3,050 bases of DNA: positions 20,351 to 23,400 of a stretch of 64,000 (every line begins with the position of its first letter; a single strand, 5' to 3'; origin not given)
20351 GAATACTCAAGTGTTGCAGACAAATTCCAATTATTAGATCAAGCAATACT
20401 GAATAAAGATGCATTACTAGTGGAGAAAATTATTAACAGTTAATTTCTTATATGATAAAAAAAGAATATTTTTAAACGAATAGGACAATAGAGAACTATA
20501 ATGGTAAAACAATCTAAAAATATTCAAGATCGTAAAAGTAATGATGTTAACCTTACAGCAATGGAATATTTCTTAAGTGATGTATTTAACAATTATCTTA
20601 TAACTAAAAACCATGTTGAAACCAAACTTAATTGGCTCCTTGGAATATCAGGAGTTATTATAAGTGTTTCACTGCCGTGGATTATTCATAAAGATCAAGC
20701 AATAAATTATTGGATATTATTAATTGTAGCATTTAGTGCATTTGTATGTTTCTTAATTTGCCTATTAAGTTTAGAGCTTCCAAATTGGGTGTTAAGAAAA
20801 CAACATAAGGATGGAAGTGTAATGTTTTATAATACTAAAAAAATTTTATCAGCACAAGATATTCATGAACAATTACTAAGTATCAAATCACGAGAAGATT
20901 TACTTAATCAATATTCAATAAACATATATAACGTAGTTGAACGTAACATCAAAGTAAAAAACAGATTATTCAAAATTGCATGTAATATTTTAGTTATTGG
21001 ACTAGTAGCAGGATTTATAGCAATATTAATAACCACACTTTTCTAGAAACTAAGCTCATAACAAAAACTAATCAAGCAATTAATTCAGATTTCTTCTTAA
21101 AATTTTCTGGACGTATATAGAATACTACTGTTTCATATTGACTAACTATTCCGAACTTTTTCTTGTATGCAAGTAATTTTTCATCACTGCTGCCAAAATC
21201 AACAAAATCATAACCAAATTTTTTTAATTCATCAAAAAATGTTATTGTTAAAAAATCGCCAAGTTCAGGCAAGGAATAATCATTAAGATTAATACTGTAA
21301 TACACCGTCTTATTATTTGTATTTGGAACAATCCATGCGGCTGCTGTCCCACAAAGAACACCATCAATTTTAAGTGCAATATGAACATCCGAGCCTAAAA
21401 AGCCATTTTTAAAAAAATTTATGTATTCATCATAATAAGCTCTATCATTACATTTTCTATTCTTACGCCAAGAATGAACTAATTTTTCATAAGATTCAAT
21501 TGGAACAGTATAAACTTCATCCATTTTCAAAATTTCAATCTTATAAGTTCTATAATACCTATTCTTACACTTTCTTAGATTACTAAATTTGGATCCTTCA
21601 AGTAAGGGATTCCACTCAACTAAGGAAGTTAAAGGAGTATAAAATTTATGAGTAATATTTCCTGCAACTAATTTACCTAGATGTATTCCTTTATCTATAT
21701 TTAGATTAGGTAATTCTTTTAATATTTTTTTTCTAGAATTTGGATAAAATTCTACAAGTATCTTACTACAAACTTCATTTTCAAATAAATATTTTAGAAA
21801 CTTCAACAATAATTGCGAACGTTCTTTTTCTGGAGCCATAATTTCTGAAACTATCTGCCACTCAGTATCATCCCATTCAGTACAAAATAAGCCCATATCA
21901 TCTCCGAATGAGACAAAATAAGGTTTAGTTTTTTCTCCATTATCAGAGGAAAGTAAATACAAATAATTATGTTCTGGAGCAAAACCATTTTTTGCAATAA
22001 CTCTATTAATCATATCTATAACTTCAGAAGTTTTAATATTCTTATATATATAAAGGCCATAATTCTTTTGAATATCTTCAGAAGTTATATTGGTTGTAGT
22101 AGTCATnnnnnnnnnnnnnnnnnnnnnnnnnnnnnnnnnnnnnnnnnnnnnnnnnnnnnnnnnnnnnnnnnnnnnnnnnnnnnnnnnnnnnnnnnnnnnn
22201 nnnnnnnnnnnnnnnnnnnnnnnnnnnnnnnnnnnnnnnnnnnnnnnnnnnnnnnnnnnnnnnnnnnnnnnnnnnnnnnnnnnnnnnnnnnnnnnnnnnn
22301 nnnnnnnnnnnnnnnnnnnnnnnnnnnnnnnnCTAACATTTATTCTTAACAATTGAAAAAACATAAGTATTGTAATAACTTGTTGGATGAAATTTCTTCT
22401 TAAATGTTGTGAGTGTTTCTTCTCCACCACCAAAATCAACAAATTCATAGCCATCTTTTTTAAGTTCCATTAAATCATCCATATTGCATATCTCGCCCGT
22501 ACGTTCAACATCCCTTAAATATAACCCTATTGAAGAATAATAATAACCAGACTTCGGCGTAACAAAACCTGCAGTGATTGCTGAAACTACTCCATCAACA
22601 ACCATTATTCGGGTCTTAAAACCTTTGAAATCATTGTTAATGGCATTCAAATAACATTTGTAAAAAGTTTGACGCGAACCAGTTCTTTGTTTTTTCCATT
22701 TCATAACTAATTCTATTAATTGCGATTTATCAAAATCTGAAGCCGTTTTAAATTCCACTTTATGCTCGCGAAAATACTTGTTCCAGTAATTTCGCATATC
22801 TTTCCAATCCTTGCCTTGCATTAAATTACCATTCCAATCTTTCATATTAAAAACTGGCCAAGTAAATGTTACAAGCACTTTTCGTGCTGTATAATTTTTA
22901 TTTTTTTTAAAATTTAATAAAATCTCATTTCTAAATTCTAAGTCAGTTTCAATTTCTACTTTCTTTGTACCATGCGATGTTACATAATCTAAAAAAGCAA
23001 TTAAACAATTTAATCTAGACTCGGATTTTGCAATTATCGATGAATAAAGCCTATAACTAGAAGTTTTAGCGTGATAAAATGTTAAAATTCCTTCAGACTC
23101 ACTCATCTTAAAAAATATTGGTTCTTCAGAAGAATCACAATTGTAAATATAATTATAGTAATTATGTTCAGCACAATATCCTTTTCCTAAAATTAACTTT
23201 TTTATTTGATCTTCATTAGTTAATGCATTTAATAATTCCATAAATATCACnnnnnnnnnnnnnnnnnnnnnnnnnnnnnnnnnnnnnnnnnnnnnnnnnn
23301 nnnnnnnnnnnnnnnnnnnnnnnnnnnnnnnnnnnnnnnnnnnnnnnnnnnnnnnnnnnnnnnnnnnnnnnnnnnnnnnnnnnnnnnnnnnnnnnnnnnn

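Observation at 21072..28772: Six-gene amide-bond-forming cluster: three different ATP-grasp ligases, a PLP decarboxylase and two DUF2156/MprF-C-like transferases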

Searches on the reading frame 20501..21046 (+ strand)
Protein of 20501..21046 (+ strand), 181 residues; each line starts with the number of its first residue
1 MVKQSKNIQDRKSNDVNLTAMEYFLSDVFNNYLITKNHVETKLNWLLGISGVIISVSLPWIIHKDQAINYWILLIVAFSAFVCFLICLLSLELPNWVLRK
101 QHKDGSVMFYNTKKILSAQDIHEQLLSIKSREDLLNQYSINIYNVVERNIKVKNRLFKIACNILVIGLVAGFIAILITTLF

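Call 8: search_protein_families(library=pfam, proteins=[window:20501-21046:+], max_evalue=0.001)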
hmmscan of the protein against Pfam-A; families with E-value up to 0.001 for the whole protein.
window:20501-21046:+ (181 aa): 1 family
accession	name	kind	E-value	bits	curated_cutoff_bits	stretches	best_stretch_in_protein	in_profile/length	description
PF18967.5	PycTM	-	0.00021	22.1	27.2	1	70-167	10-107/107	Pycsar effector protein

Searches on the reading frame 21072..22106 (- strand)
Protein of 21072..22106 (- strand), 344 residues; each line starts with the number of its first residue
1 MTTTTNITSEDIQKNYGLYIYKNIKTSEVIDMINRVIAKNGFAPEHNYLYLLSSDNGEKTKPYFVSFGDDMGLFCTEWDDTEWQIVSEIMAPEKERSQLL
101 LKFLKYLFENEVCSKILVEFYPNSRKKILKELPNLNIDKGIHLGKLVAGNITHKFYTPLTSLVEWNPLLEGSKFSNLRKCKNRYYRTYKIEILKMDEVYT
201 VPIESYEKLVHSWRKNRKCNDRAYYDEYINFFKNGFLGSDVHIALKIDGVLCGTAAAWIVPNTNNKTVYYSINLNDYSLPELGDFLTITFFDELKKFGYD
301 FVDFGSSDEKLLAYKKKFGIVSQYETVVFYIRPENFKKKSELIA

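Call 4: search_protein_families(library=pfam, proteins=[window:21072-22106:-], max_evalue=0.01)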
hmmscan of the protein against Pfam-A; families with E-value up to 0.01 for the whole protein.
window:21072-22106:- (344 aa): 1 family
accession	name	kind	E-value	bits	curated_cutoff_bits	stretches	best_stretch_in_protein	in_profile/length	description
PF09924.15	LPG_synthase_C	-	5.8e-05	22.7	27.5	1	169-305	111-244/298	Phosphatidylglycerol lysyltransferase, C-terminal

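Call 5: search_protein_families(library=ncbifam, proteins=[window:21072-22106:-], max_evalue=0.01)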
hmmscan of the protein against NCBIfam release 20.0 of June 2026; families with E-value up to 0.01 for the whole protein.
window:21072-22106:- (344 aa): 0 families

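Call 26: search_solved_structures(query=window:21072-22106:-, max_evalue=10)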
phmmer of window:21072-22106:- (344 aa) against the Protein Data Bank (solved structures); distinct sequences matched with E-value up to 10: 1.
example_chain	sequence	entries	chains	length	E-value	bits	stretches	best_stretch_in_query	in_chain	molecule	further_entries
5ikf_B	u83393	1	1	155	1.3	11.5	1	106-178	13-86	Cryptic loci regulator protein 1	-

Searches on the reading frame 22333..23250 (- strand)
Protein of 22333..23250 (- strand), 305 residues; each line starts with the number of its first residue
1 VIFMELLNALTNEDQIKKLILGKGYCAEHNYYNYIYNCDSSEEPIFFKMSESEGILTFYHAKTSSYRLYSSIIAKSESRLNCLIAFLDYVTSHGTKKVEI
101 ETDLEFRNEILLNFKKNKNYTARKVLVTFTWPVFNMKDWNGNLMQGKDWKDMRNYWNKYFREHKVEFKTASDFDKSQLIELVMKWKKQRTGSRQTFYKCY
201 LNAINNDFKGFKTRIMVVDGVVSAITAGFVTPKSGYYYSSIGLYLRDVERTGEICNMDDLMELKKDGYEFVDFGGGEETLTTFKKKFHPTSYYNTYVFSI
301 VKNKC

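Call 4: search_protein_families(library=pfam, proteins=[window:22333-23250:-], max_evalue=0.01)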
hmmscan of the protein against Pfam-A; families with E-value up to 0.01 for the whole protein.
window:22333-23250:- (305 aa): 2 families
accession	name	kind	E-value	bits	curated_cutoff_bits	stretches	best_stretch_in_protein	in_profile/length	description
PF09924.15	LPG_synthase_C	-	7e-06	25.8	27.5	1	144-272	111-242/298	Phosphatidylglycerol lysyltransferase, C-terminal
PF13480.13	Acetyltransf_6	-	9.5e-06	26.3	22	1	150-278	5-139/143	Acetyltransferase (GNAT) domain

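Call 5: search_protein_families(library=ncbifam, proteins=[window:22333-23250:-], max_evalue=0.01)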
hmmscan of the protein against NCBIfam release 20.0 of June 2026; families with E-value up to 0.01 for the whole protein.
window:22333-23250:- (305 aa): 0 families

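Call 15: find_related_loci(query=window:22333-23250:-, collection=genome_contigs, flank=10000)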
Query window:22333-23250:- (305 aa) in genome_contigs; peptide patterns used: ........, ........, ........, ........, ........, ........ (x = any residue, [..] = any of these).
37 stretches matched a pattern, but none encodes a relative of the query by tblastn (E <= 1e-3).

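Call 16: find_homologous_proteins(query=window:22333-23250:-, max_evalue=0.001)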
Query window:22333-23250:- (305 aa): 92 proteins with E <= 0.001 among 849 candidates.
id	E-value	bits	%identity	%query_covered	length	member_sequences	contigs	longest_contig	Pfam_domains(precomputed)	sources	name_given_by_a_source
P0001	1.5e-203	693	100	99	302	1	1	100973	PF13480.14,PF09924.16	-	-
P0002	2.5e-135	469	70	97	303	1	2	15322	-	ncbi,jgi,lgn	jgi:hypothetical protein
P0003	6.7e-135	467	70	97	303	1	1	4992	PF09924.16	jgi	jgi:hypothetical protein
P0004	3.6e-134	465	68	98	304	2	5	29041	PF13480.14,PF09924.16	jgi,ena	-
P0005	9.3e-130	450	66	98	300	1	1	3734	PF13480.14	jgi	jgi:hypothetical protein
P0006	2.5e-128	446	64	100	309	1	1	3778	-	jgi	jgi:hypothetical protein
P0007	2.1e-127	442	63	98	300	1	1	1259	PF13480.14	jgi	-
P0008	3.3e-127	442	64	97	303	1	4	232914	PF09924.16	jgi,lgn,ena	-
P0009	2.2e-125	436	63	98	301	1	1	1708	PF09924.16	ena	-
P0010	5.4e-119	415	60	98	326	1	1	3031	PF13480.14,PF09924.16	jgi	jgi:hypothetical protein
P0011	5.4e-118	412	60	98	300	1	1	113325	PF13480.14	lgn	-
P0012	2.5e-97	344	51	98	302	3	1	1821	PF09924.16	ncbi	-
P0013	2.8e-94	334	51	99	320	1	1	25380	-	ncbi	-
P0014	7.1e-89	316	50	99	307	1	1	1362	-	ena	-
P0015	5.9e-88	313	51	98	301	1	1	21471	-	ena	-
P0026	5.1e-84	300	48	98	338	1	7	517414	-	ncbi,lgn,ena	-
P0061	1.6e-66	243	41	97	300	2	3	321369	PF09924.16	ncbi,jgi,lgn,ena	-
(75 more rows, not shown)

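Call 17: find_encoding_contigs(protein=P0008, flank=10000, max_places=2)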
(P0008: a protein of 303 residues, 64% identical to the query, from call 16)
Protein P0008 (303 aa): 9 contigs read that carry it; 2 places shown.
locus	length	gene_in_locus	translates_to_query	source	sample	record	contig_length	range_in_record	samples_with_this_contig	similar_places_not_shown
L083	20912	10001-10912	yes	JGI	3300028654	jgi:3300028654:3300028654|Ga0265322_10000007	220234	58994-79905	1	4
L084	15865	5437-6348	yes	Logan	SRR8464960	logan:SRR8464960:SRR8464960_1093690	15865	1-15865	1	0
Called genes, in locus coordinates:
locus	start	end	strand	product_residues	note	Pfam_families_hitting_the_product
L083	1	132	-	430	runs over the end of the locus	PF01136:Peptidase_U32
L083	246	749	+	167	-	-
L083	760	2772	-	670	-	PF02518:HATPase_c, PF00204:DNA_gyraseB, PF01751:Toprim, PF00986:DNA_gyraseB_C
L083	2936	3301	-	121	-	-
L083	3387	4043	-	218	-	PF04967:HTH_10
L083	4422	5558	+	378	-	PF02655:ATP-grasp_3, PF07478:Dala_Dala_lig_C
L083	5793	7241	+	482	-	PF01071:GARS_A, PF02843:GARS_C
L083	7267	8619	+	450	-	PF02655:ATP-grasp_3 (faint), PF07478:Dala_Dala_lig_C (faint), PF13535:ATP-grasp_4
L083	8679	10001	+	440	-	PF02784:Orn_Arg_deC_N, PF00278:Orn_DAP_Arg_deC (weak)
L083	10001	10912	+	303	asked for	PF09924:LPG_synthase_C (weak)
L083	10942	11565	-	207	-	-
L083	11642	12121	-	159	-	PF00583:Acetyltransf_1, PF13673:Acetyltransf_10, PF13508:Acetyltransf_7, PF08445:FR47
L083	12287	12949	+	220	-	PF02661:Fic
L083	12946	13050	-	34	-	-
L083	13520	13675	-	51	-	-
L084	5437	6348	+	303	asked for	PF09924:LPG_synthase_C (weak)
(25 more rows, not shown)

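Call 18: find_encoding_contigs(protein=P0026, flank=10000, max_places=2)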
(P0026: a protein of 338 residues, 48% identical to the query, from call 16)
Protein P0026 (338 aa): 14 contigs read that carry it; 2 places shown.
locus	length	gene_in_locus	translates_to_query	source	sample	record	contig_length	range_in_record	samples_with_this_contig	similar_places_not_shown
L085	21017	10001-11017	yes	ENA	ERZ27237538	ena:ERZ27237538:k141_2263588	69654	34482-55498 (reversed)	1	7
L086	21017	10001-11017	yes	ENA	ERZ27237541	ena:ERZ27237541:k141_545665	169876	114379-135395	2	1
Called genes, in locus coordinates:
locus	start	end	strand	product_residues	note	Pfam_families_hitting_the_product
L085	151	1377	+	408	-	-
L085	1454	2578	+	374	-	PF02005:TRM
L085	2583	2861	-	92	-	PF00736:EF1_GNE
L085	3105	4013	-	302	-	PF01734:Patatin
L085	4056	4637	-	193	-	PF02163:Peptidase_M50 (weak)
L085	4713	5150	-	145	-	-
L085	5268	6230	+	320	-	PF12840:HTH_20 (faint), PF13404:HTH_AsnC-type, PF13412:HTH_24, PF13404:HTH_AsnC-type, PF13412:HTH_24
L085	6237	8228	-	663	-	PF02518:HATPase_c, PF00204:DNA_gyraseB, PF01751:Toprim, PF00986:DNA_gyraseB_C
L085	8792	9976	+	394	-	PF02655:ATP-grasp_3, PF07478:Dala_Dala_lig_C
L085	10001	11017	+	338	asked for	-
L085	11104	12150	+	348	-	PF09924:LPG_synthase_C, PF13480:Acetyltransf_6 (weak), PF04377:ATE_C (faint)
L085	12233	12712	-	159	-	PF00293:NUDIX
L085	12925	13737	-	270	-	-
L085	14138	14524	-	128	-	-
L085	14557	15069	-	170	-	PF00856:SET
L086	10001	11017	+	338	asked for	-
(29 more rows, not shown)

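Call 19: find_encoding_contigs(protein=P0061, flank=10000, max_places=2)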
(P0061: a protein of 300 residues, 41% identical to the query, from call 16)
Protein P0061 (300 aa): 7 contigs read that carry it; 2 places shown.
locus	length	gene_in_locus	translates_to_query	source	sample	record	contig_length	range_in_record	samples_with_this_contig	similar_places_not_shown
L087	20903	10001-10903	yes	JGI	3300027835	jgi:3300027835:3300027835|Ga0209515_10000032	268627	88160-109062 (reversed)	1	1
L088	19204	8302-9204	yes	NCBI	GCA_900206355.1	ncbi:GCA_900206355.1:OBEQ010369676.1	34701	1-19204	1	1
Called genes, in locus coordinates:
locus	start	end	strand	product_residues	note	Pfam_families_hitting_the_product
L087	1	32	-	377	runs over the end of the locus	PF13439:Glyco_transf_4, PF13579:Glyco_trans_4_4, PF00534:Glycos_transf_1, PF13692:Glyco_trans_1_4, PF13524:Glyco_trans_1_2 (weak)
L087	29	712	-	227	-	PF02585:PIG-L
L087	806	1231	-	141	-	PF13650:Asp_protease_2 (weak), PF13975:gag-asp_proteas (weak)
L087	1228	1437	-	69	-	PF18929:DUF5678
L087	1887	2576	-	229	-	-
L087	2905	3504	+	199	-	-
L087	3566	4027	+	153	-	-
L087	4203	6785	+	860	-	PF04851:ResIII, PF00270:DEAD, PF00271:Helicase_C, PF19306:WHD_Lhr, PF08494:DEAD_assoc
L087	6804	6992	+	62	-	-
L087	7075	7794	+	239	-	PF00149:Metallophos, PF12850:Metallophos_2 (weak)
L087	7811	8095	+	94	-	-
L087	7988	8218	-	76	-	PF00643:zf-B_box (faint)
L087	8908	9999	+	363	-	PF02655:ATP-grasp_3, PF08443:RimK (faint), PF07478:Dala_Dala_lig_C, PF13535:ATP-grasp_4 (faint)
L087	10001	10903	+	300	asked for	PF09924:LPG_synthase_C (weak)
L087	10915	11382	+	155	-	PF00583:Acetyltransf_1, PF13673:Acetyltransf_10, PF13508:Acetyltransf_7, PF08445:FR47 (weak), PF13527:Acetyltransf_9 (weak)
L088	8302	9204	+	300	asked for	PF09924:LPG_synthase_C (weak)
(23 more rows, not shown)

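Call 29: search_solved_structures(query=A1, max_evalue=10, show_alignments=2)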
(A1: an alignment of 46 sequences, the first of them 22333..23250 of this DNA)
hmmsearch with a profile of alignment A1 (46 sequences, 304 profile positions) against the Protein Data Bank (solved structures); distinct sequences matched with E-value up to 10: 8.
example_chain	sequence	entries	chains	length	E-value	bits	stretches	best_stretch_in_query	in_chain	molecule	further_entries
2fb5_A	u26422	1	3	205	0.036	16.5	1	23-109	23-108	hypothetical Membrane Spanning Protein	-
9goe_A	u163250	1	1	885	0.12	14.9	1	134-190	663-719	Phosphatidylglycerol lysyltransferase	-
9j8q_A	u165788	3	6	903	0.12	14.8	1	134-190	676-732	Phosphatidylglycerol lysyltransferase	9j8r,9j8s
9w50_A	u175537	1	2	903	0.12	14.8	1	134-190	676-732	Phosphatidylglycerol lysyltransferase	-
9w51_A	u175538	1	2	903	0.12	14.8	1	134-190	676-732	Phosphatidylglycerol lysyltransferase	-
2hqy_A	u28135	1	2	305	0.16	14.4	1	141-242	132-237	conserved hypothetical protein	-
4v34_A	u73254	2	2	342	0.31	13.4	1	135-190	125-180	ALANYL-TRNA-DEPENDENT L-ALANYL- PHOPHATIDYLGLYCEROL SYNTHASE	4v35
8qaj_A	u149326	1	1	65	1.5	11.2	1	156-203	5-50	Cerebral dopamine neurotrophic factor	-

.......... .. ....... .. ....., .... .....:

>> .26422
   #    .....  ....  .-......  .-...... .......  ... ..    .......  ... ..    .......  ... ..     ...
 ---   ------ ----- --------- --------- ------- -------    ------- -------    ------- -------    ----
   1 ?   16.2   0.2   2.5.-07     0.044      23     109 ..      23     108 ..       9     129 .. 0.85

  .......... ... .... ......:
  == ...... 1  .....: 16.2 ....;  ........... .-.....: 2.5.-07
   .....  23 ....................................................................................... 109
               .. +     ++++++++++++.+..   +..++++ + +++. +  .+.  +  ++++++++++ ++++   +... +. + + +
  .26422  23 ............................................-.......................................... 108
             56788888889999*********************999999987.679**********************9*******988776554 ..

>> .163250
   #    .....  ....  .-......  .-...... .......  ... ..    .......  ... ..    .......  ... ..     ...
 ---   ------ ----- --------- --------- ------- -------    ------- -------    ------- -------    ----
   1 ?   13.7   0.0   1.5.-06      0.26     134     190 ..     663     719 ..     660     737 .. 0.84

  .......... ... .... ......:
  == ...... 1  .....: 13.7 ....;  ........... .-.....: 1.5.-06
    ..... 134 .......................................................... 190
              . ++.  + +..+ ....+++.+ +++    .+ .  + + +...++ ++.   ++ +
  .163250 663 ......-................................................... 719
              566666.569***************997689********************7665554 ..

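Call 35: find_related_loci(query=A2, collection=genome_contigs, flank=10000)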
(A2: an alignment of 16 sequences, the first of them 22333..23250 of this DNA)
Query A2 (305 aa) in genome_contigs; peptide patterns used: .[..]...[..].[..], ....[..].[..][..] (x = any residue, [..] = any of these).
81 stretches matched a pattern; 9 encode a relative of the query (tblastn E <= 1e-3); 9 distinct loci.
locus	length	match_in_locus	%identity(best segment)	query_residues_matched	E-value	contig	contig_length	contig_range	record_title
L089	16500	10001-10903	53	4-302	1e-104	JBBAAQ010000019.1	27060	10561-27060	MAG: Candidatus Woesearchaeota archaeon isolate SO_2017_GW3_46 scaffold_1056_c1_OW296A_2017, whole genome shotgun sequen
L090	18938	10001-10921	51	4-304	1e-96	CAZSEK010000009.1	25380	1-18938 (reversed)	MAG TPA_asm: uncultured Methanosarcinales archaeon isolate SRP256446_co1_197 genome assembly, contig: NODE_481_length_25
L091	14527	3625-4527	45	4-304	2e-89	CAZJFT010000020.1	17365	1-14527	MAG TPA_asm: uncultured Methanosarcinales archaeon isolate binchicken_co22_118 genome assembly, contig: NODE_3476_length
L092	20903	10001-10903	48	4-301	1e-88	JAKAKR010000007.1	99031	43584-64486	MAG: Nanoarchaeota archaeon isolate WY4.bin80 NODE_220_length_99031_cov_2.854162, whole genome shotgun sequence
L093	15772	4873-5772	46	2-302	4e-88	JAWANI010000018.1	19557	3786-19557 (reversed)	MAG: Candidatus Woesearchaeota archaeon isolate SRBZ-2_201901_bins_195 SRBZ-2_201901_bins_195_scaffold_18, whole genome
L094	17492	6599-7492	48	4-302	5e-88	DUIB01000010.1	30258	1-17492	MAG TPA_asm: Candidatus Woesearchaeota archaeon isolate UBA12459 contig_6895, whole genome shotgun sequence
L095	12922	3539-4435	47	4-302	1e-85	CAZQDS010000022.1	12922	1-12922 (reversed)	MAG TPA_asm: uncultured Methanosarcinales archaeon isolate SRP173033_co2_62 genome assembly, contig: NODE_2374_length_12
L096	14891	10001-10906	46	3-302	4e-84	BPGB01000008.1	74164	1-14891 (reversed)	MAG: Candidatus Woesearchaeota archaeon KatS3mg002 DNA, contig_4532, whole genome shotgun sequence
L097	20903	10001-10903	45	2-300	1e-80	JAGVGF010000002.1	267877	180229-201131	MAG: archaeon isolate DeMMO2_15 c_000000008066, whole genome shotgun sequence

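Call 38: predict_structure(alignment_id=A1)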
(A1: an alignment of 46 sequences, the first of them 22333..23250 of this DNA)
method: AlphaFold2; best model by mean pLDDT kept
length: 305 residues; sequences in the alignment: 46
mean_pLDDT: 96.1   pTM: 0.90
mean pLDDT of the five models: 96.1, 95.8, 95.6, 95.4, 95.2
residues with pLDDT >= 90: 285; 70-90: 18; 50-70: 2; < 50: 0
segments of 3 or more residues with pLDDT < 50: none
pLDDT, mean of each block of 10 residues (from residue 1): 89 98 96 97 97 97 97 97 98 98 98 97 97 97 97 97 98 98 94 85 98 98 98 93 97 98 97 91 95 97 90
secondary structure, 60 per line:
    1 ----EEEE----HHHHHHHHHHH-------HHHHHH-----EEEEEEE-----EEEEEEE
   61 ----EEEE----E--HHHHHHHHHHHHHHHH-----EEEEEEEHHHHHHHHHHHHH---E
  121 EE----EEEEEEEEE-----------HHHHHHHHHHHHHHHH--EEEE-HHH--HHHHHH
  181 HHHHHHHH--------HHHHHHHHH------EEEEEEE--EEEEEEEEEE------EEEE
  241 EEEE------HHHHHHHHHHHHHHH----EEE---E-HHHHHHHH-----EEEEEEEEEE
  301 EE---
elements in order: E5-8 H13-23 H31-36 E42-48 E54-60 E65-68 H76-91 E97-103 H104-116 E120-122 E127-135 H147-162 E165-168 H175-188 H197-205 E212-218 E221-230 E237-244 H251-265 E270-272 H278-285 E291-302

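Call 41: fold_search(model_id=the predicted structure, library=pdb)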
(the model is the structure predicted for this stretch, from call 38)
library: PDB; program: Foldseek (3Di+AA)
matches with E <= 10: 1167; with E <= 0.001: 218
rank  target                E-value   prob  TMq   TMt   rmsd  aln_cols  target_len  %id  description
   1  9j8s_A                2.6e-14  1.00  0.67  0.28   5.1       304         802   17  MprF from Pseudomonas aeruginosa in nanodisc, C2 symmetry (released 2025-09-03)
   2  9goe_A                6.2e-14  1.00  0.67  0.29   5.1       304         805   17  Cryo-EM structure of the multiple peptide resistance factor (MprF) from Pseudomonas aeruginosa bound to a synthetic na (released 2025-03-12)
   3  4v34                  8.4e-14  1.00  0.64  0.61   5.4       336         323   16  The Structure of A-PGS from Pseudomonas aeruginosa (SeMet derivative) (released 2015-08-19)
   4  5vrv_E                1.0e-13  1.00  0.65  0.63   5.6       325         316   14  2.05 Angstrom Resolution Crystal Structure of C-terminal Domain (DUF2156) of Putative Lysylphosphatidylglycerol Synthe (released 2017-05-24)
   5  4v35                  1.3e-13  1.00  0.65  0.63   5.8       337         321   16  The Structure of A-PGS from Pseudomonas aeruginosa (released 2015-08-19)
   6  2hqy_A                1.3e-13  1.00  0.70  0.71   4.6       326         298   13  Crystal Structure of Conserved Protein of Unknown Function from Bacteroides thetaiotaomicron VPI-5482 (released 2006-09-19)
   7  9j8q_A                1.6e-13  1.00  0.66  0.28   4.9       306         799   16  MprF from Pseudomonas aeruginosa in GDN micelle, C2 symmetry (released 2025-09-03)
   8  2hqy_B                1.9e-13  1.00  0.71  0.73   4.6       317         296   13  Crystal Structure of Conserved Protein of Unknown Function from Bacteroides thetaiotaomicron VPI-5482 (released 2006-09-19)
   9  4v36_B                3.3e-13  1.00  0.67  0.65   5.0       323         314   13  The structure of L-PGS from Bacillus licheniformis (released 2015-08-19)
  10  4v36_A                5.6e-13  1.00  0.64  0.60   5.8       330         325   14  The structure of L-PGS from Bacillus licheniformis (released 2015-08-19)
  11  5vrv_A                8.4e-13  1.00  0.67  0.64   5.2       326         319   13  2.05 Angstrom Resolution Crystal Structure of C-terminal Domain (DUF2156) of Putative Lysylphosphatidylglycerol Synthe (released 2017-05-24)
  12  5vrv_B                8.9e-13  1.00  0.66  0.64   5.2       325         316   14  2.05 Angstrom Resolution Crystal Structure of C-terminal Domain (DUF2156) of Putative Lysylphosphatidylglycerol Synthe (released 2017-05-24)
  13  5vrv_C                9.5e-13  1.00  0.64  0.62   5.4       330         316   14  2.05 Angstrom Resolution Crystal Structure of C-terminal Domain (DUF2156) of Putative Lysylphosphatidylglycerol Synthe (released 2017-05-24)
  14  5vrv_F                1.1e-12  1.00  0.64  0.62   6.0       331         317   14  2.05 Angstrom Resolution Crystal Structure of C-terminal Domain (DUF2156) of Putative Lysylphosphatidylglycerol Synthe (released 2017-05-24)
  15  5vrv_D                2.2e-12  1.00  0.64  0.63   4.9       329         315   14  2.05 Angstrom Resolution Crystal Structure of C-terminal Domain (DUF2156) of Putative Lysylphosphatidylglycerol Synthe (released 2017-05-24)
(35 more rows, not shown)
